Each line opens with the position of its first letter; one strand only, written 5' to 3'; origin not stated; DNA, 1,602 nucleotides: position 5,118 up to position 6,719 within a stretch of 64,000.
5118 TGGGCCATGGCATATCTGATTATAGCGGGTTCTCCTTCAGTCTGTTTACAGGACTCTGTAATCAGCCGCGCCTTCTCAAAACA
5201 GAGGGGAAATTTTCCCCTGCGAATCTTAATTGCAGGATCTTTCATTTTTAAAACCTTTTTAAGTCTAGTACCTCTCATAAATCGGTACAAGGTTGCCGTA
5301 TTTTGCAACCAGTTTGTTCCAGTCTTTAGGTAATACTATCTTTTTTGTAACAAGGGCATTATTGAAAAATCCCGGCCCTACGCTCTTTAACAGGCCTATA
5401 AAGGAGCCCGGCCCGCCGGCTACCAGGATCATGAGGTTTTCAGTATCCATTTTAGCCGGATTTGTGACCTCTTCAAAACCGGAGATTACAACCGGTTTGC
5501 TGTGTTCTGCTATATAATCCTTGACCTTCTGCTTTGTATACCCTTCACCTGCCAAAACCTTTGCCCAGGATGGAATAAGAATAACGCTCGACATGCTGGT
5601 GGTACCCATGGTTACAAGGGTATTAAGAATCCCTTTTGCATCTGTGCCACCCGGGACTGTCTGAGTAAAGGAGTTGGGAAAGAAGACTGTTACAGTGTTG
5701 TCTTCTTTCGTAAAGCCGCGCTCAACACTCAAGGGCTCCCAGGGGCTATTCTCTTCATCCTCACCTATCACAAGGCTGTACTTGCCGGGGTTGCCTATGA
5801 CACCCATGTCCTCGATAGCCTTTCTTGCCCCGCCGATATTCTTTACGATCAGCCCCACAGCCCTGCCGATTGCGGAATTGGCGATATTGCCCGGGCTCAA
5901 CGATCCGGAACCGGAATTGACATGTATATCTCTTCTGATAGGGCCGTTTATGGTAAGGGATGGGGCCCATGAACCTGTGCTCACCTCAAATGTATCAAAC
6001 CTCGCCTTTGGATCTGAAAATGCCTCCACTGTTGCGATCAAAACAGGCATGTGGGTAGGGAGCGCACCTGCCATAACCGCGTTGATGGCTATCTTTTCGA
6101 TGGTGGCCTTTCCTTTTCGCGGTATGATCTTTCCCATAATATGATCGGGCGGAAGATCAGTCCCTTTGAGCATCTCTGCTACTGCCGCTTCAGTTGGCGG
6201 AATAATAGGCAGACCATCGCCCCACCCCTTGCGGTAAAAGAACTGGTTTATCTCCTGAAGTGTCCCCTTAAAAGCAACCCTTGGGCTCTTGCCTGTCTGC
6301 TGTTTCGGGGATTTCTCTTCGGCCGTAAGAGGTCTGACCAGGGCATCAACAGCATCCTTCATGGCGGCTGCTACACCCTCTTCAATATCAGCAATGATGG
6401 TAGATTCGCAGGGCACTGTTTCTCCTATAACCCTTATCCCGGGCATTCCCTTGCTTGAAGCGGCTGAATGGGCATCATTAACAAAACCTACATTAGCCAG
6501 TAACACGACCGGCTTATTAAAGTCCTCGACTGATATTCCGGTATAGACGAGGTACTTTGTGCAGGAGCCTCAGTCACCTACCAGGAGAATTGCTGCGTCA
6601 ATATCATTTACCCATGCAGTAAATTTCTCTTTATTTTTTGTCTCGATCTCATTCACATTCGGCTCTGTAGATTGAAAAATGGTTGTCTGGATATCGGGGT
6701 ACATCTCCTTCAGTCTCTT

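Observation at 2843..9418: Orphan glycyl-radical-enzyme cluster: MFS, flavodoxin/ferredoxin fusion, UGSC selenoprotein and GRE, with no activase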

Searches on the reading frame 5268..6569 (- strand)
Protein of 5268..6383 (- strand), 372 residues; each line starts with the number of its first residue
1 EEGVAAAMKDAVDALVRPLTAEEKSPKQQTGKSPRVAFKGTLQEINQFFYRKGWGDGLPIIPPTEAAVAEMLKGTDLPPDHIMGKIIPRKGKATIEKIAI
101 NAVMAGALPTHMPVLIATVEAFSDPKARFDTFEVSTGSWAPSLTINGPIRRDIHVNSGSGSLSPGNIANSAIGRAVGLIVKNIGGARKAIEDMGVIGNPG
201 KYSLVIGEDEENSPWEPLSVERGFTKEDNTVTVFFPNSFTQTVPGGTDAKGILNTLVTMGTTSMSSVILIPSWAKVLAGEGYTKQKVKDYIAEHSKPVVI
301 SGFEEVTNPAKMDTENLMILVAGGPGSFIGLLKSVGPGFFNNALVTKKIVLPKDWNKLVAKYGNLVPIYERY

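Call 20: find_homologous_proteins(query=window:5268-6383:-, max_evalue=0.00001)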
Query seq(372 aa) (372 aa): 7359 proteins with E <= 0.00001 among 8000 candidates; the best 120 are listed.
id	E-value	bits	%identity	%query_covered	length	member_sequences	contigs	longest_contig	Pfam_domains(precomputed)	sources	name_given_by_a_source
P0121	2.6e-224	762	91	100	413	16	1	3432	-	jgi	jgi:hypothetical protein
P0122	4.7e-222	755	90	100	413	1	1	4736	-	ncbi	-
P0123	2.4e-221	753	90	100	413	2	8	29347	-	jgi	jgi:hypothetical protein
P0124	7.3e-221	751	89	100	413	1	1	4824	-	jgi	jgi:hypothetical protein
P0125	2.3e-220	749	90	100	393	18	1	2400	-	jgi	jgi:hypothetical protein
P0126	2.8e-220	749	90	100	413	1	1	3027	-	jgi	jgi:hypothetical protein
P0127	4.0e-220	749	90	100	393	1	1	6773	-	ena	-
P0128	9.7e-220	747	89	100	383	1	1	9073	-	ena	-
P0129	1.1e-219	747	89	100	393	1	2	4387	-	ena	-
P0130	1.2e-217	740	88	100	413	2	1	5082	-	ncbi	ncbi:hypothetical protein ACFL1N_16805 [Thermodesulfobacteriota bacterium]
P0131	1.4e-217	740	88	100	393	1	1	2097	-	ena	-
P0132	1.9e-217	740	88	100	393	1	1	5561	-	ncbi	-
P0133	1.2e-216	737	88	100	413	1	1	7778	-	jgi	jgi:hypothetical protein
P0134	3.0e-216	736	87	100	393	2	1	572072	-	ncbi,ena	-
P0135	3.5e-216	736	88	100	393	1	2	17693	-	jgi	jgi:hypothetical protein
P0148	2.1e-210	717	87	100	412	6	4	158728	-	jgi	jgi:hypothetical protein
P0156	5.1e-207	705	84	100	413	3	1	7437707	-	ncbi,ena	-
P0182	6.5e-189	646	77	100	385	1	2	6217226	-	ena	-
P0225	1.7e-185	635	77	100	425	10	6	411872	-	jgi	jgi:hypothetical protein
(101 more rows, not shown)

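Call 22: find_encoding_contigs(protein=P0182, flank=10000, max_places=3)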
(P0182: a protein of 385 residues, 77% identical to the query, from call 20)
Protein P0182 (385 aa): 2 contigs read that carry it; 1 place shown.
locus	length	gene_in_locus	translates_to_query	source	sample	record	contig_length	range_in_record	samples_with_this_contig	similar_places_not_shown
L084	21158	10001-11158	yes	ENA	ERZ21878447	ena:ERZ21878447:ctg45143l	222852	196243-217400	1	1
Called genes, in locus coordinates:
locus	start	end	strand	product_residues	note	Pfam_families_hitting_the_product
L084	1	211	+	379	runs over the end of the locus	PF01263:Aldose_epim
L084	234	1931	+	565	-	PF00370:FGGY_N, PF02782:FGGY_C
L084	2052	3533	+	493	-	PF02952:Fucose_iso_C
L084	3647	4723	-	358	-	PF11578:DUF3237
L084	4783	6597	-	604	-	PF07519:Tannase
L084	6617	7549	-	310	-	PF12740:PETase (weak)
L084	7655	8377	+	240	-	PF00440:TetR_N, PF17939:TetR_C_30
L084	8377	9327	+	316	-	PF05368:NmrA, PF13460:NAD_binding_10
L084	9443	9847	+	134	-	PF24696:UGSC (weak)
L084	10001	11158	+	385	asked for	-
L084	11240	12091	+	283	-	PF03629:SASA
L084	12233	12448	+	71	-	-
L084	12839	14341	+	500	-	PF00890:FAD_binding_2 (faint), PF01134:GIDA (faint), PF01266:DAO (faint), PF03486:HI0933_like (faint), PF07992:Pyr_redox_2 (weak), PF12831:FAD_oxidored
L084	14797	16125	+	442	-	PF00083:Sugar_tr, PF07690:MFS_1, PF06779:MFS_4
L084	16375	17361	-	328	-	PF01208:URO-D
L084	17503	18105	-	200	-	PF13577:SnoaL_4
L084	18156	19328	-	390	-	PF00756:Esterase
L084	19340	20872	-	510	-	PF00135:COesterase, PF20434:BD-FAE (weak)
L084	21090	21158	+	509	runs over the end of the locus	PF22848:ASD1_dom, PF06964:Alpha-L-AF_C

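Call 40: predict_structure(alignment_id=A1)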
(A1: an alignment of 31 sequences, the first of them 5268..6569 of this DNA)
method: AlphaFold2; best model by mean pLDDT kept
length: 434 residues; sequences in the alignment: 31
mean_pLDDT: 37.4   pTM: 0.32
mean pLDDT of the five models: 37.4, 35.1, 34.7, 34.6, 33.7
residues with pLDDT >= 90: 0; 70-90: 33; 50-70: 57; < 50: 344
segments of 3 or more residues with pLDDT < 50: 1-305, 360-371, 384-390, 405-414, 427-434
pLDDT, mean of each block of 10 residues (from residue 1): 31 31 36 39 27 31 39 40 33 24 33 27 26 28 23 23 25 31 29 24 25 22 24 27 24 22 20 28 27 25 53 79 57 69 82 72 43 58 46 57 47 53 49 27
secondary structure, 60 per line:
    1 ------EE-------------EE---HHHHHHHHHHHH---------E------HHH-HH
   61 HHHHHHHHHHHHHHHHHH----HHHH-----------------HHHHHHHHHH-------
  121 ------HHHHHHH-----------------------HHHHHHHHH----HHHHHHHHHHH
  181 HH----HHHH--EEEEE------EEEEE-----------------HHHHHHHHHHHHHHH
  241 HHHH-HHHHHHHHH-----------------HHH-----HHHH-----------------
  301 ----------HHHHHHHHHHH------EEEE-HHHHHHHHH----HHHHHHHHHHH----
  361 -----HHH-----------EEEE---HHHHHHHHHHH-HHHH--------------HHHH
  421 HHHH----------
elements in order: H27-38 H59-78 H83-86 H104-113 H127-133 H157-165 H170-182 H187-190 E193-197 E204-208 H226-244 H246-254 H280-283 H311-321 E328-331 H333-341 H346-356 E380-383 H387-397 H399-402 H417-424
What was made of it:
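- Tried and rejected: The first AF2 run, with a shallow alignment, failed (pLDDT 37, call 40).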

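Call 45: search_solved_structures(query=A2, max_evalue=10)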
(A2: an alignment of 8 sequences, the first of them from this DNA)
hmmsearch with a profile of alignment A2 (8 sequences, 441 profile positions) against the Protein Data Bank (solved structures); distinct sequences matched with E-value up to 10: 1.
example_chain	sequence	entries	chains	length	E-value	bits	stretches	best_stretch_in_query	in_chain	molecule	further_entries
2kna_A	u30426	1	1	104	0.89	11.5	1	329-375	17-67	Baculoviral IAP repeat-containing protein 4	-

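Call 46: find_homologous_proteins(query=A2, max_evalue=1e-10)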
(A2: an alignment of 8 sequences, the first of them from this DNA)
Query A2 (8 sequences) (416 aa, profile of the alignment): 6460 proteins with E <= 1e-10 among 8000 candidates; the best 120 are listed.
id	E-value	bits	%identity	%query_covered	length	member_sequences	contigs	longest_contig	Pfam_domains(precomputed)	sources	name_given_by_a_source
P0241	3.1e-161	555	-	-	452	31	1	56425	PF24696.2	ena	-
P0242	5.0e-159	548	-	-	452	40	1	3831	PF24696.2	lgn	-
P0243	7.8e-159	547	-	-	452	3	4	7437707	PF24696.2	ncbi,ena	-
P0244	4.7e-158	545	-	-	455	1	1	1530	PF24696.2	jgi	-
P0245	1.8e-156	540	-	-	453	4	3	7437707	PF24696.2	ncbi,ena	-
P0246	3.1e-156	539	-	-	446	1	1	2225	-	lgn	-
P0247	4.4e-156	538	-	-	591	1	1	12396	PF24696.2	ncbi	ncbi:hypothetical protein ACFLXY_09755 [Chloroflexota bacterium]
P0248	6.5e-156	538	-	-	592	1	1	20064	PF24696.2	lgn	-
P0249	1.1e-155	537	-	-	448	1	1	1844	PF24696.2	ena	-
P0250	7.5e-155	534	-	-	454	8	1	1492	PF24696.2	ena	-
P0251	1.1e-154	534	33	81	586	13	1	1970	PF24696.2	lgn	-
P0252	1.2e-154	534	-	-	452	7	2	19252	PF24696.2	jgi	jgi:hypothetical protein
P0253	1.3e-154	533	-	-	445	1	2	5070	-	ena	-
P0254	1.6e-154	533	-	-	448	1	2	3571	PF24696.2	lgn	-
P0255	2.8e-154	532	-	-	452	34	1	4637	PF24696.2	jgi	jgi:hypothetical protein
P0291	9.9e-150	517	31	98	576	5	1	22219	PF24696.2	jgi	jgi:hypothetical protein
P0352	4.0e-141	489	32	98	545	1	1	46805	PF24696.2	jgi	-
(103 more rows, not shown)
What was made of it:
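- A single 7.4-Mb contig carries three members (P0156, P0243, P0245; calls 20, 46), which raises chance proximity.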

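Call 59: predict_structure(alignment_id=A4)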
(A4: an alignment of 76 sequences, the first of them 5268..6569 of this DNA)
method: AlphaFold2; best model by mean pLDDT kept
length: 434 residues; sequences in the alignment: 76
mean_pLDDT: 77.1   pTM: 0.76
mean pLDDT of the five models: 77.1, 76.1, 76.0, 73.7, 72.5
residues with pLDDT >= 90: 137; 70-90: 154; 50-70: 104; < 50: 39
segments of 3 or more residues with pLDDT < 50: 89-98, 195-200, 249-262, 398-400, 432-434
pLDDT, mean of each block of 10 residues (from residue 1): 57 71 73 65 72 62 79 83 60 43 78 73 88 97 79 82 93 97 85 52 86 91 72 89 66 37 72 94 95 85 83 91 75 93 95 81 59 75 78 66 78 97 78 45
secondary structure, 60 per line:
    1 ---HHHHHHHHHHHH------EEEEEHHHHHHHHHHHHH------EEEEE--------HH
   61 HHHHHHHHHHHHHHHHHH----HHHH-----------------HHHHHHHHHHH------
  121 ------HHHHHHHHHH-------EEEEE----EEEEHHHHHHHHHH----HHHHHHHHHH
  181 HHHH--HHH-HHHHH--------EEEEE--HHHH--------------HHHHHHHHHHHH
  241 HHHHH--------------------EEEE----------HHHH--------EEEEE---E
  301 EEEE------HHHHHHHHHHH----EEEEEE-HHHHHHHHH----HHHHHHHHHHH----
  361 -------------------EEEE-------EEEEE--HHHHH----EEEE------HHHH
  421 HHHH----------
elements in order: H4-15 E22-26 H27-39 E46-50 H59-78 H83-86 H104-114 H127-136 E144-148 E153-156 H157-166 H171-184 H191-195 E204-208 H211-214 H229-245 E266-269 H280-283 E292-296 E300-304 H311-321 E326-331 H333-341 H346-356 E380-383 E391-395 H398-402 E407-410 H417-424

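Call 61: fold_search(model_id=the predicted structure, library=pdb)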
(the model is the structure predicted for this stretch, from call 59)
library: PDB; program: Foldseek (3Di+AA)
matches with E <= 10: 36; with E <= 0.001: 0
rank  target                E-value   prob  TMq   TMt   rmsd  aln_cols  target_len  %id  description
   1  7bra_A                3.9e-01  0.04  0.12  0.12  20.1       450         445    9  Bacillus subtilis IRG1 (released 2021-02-03)
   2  3p13_B                5.4e-01  0.10  0.07  0.18  13.8        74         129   19  Complex Structure of D-ribose Pyranase Sa240 with D-ribose (released 2011-05-25)
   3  3p12_D                9.3e-01  0.08  0.07  0.18  13.8        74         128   16  Crystal Structure of D-ribose Pyranase Sa240 (released 2011-05-25)
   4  3p12_A                9.8e-01  0.08  0.07  0.18  13.8        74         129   16  Crystal Structure of D-ribose Pyranase Sa240 (released 2011-05-25)
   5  3p12_C                1.1e+00  0.07  0.07  0.18  13.8        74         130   16  Crystal Structure of D-ribose Pyranase Sa240 (released 2011-05-25)
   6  5hy4_G                1.2e+00  0.21  0.13  0.16   8.0       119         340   13  Structure-function analysis of functionally diverse members of the cyclic amide hydrolase family of Toblerone fold enz (released 2017-02-01)
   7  6r6u_A                1.3e+00  0.02  0.10  0.10  19.0       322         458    7  Crystal structure of human cis-aconitate decarboxylase (released 2019-09-25)
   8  6mfy                  2.4e+00  0.02  0.08  0.03  18.2       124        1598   13  Crystal structure of a 5-domain construct of LgrA in the substrate donation state (released 2019-11-20)
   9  2hp0_A                2.4e+00  0.01  0.12  0.11  20.4       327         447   10  Crystal structure of iminodisuccinate epimerase (released 2006-09-12)
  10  2hp3_A                2.4e+00  0.01  0.10  0.10  19.9       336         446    9  Crystal structure of iminodisuccinate epimerase (released 2006-09-12)
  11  3mvk_A                2.6e+00  0.03  0.08  0.19  13.8       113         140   13  The Crystal Structure of FucU from Bifidobacterium longum to 1.65A (released 2010-05-12)
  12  9k3a_B                2.6e+00  0.01  0.12  0.06  19.6       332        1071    9  Cyanophage A4 pre-ejectosome with C1 symmetry (released 2025-04-09)
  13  2wcv_E                2.8e+00  0.04  0.08  0.20  14.1       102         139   15  Crystal structure of bacterial FucU (released 2009-11-10)
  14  6p1j_B                3.1e+00  0.02  0.08  0.04  18.0       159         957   11  The structure of condensation and adenylation domains of teixobactin-producing nonribosomal peptide synthetase Txo2 se (released 2019-05-29)
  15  6p1j_A                3.3e+00  0.02  0.08  0.04  18.0       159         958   11  The structure of condensation and adenylation domains of teixobactin-producing nonribosomal peptide synthetase Txo2 se (released 2019-05-29)
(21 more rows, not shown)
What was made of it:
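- Tried and rejected: The second gave pLDDT 77 (call 59), but Foldseek found nothing in the PDB with E <= 0.001 (call 61).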

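Call 62: find_encoding_contigs(protein=P0156, flank=8000, max_places=2)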
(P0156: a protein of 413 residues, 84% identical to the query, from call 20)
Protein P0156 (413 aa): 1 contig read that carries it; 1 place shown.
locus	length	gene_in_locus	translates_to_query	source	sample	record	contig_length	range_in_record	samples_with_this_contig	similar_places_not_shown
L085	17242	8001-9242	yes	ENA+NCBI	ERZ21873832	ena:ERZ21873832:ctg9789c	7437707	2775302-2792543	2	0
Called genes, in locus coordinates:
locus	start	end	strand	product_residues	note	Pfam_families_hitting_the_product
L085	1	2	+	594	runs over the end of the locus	PF00890:FAD_binding_2, PF01266:DAO (faint), PF07992:Pyr_redox_2 (faint), PF02910:Succ_DH_flav_C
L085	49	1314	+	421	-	PF01946:Thi4 (weak), PF00890:FAD_binding_2, PF01134:GIDA (weak), PF07992:Pyr_redox_2 (weak), PF12831:FAD_oxidored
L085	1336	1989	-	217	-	PF00440:TetR_N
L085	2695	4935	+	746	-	PF07715:Plug, PF00593:TonB_dep_Rec_b-barrel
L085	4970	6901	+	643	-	PF00890:FAD_binding_2, PF01134:GIDA (weak), PF01266:DAO, PF03486:HI0933_like (faint), PF07992:Pyr_redox_2 (weak), PF12831:FAD_oxidored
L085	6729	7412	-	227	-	-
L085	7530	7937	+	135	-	-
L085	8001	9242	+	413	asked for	-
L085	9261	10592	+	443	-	PF01208:URO-D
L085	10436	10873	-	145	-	-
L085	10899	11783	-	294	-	PF00126:HTH_1, PF03466:LysR_substrate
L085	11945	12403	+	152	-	PF09719:C_GCAxxG_C_C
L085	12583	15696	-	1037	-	PF20969:MASE11, PF00989:PAS (faint), PF08448:PAS_4 (faint), PF08447:PAS_3 (faint), PF13426:PAS_9, PF00512:HisKA, PF02518:HATPase_c, PF00072:Response_reg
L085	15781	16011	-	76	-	-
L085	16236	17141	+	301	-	PF26061:DUF8021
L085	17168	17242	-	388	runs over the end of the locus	PF00756:Esterase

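Call 63: find_encoding_contigs(protein=P0225, flank=8000, max_places=2)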
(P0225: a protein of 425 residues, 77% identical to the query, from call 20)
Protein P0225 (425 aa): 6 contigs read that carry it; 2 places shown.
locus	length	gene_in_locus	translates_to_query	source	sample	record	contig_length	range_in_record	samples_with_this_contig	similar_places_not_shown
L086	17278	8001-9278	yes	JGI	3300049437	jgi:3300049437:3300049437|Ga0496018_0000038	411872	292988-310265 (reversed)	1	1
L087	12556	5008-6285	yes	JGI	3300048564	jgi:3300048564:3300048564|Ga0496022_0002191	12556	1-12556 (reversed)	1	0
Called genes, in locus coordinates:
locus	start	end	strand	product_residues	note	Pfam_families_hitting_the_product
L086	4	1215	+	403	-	PF00756:Esterase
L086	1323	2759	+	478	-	PF00135:COesterase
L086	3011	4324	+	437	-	-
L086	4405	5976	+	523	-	PF00135:COesterase, PF20434:BD-FAE, PF00326:Peptidase_S9 (faint), PF07859:Abhydrolase_3 (weak)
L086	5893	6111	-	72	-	-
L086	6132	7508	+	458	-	PF00756:Esterase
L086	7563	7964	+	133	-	-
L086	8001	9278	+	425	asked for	-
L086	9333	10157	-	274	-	PF12146:Hydrolase_4, PF00561:Abhydrolase_1, PF12697:Abhydrolase_6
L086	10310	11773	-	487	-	PF04616:Glyco_hydro_43, PF14200:RicinB_lectin_2 (weak)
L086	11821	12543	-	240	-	-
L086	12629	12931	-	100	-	PF00037:Fer4 (weak), PF13237:Fer4_10 (weak), PF12838:Fer4_7 (weak)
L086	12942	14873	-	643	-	PF00890:FAD_binding_2, PF01134:GIDA (weak), PF01266:DAO, PF03486:HI0933_like (faint), PF07992:Pyr_redox_2 (weak), PF12831:FAD_oxidored, PF13450:NAD_binding_8 (weak)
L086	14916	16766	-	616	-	PF02129:Peptidase_S15, PF08530:PepX_C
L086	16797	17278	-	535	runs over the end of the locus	PF00135:COesterase, PF20434:BD-FAE, PF07859:Abhydrolase_3 (faint)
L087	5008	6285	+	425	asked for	-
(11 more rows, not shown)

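Call 64: find_encoding_contigs(protein=P0148, flank=8000, max_places=2)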
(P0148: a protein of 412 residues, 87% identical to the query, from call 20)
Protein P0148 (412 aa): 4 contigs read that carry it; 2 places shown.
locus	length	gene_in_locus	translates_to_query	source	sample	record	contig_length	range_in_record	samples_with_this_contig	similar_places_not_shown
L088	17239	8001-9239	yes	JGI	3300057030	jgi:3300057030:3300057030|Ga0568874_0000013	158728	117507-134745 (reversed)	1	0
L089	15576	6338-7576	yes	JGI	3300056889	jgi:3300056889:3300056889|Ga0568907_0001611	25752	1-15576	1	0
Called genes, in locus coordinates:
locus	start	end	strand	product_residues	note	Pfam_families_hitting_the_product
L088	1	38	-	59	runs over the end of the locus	-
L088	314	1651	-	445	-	PF00501:AMP-binding (weak), PF14535:AMP-binding_C_2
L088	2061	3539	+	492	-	PF00890:FAD_binding_2, PF01266:DAO (faint), PF03486:HI0933_like, PF07992:Pyr_redox_2 (faint), PF12831:FAD_oxidored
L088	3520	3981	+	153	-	-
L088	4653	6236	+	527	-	PF22848:ASD1_dom, PF06964:Alpha-L-AF_C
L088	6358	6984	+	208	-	-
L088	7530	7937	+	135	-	PF24696:UGSC (weak)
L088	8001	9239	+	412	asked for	-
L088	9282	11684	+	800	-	PF02901:PFL-like, PF01228:Gly_radical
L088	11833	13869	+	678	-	PF22842:Pel9A-like_beta_helix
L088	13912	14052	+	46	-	-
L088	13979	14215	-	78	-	PF08299:Bac_DnaA_C (weak)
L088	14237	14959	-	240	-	PF01797:Y1_Tnp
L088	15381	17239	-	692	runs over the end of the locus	PF22842:Pel9A-like_beta_helix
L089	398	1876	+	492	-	PF00890:FAD_binding_2, PF01266:DAO (faint), PF03486:HI0933_like, PF07992:Pyr_redox_2 (faint), PF12831:FAD_oxidored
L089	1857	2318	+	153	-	-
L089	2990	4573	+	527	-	PF22848:ASD1_dom, PF06964:Alpha-L-AF_C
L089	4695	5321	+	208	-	-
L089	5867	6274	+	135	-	PF24696:UGSC (weak)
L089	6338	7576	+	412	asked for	-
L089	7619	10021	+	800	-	PF02901:PFL-like, PF01228:Gly_radical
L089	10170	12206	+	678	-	PF22842:Pel9A-like_beta_helix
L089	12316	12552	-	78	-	PF08299:Bac_DnaA_C (weak)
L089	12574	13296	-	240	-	PF01797:Y1_Tnp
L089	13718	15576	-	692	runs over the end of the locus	PF22842:Pel9A-like_beta_helix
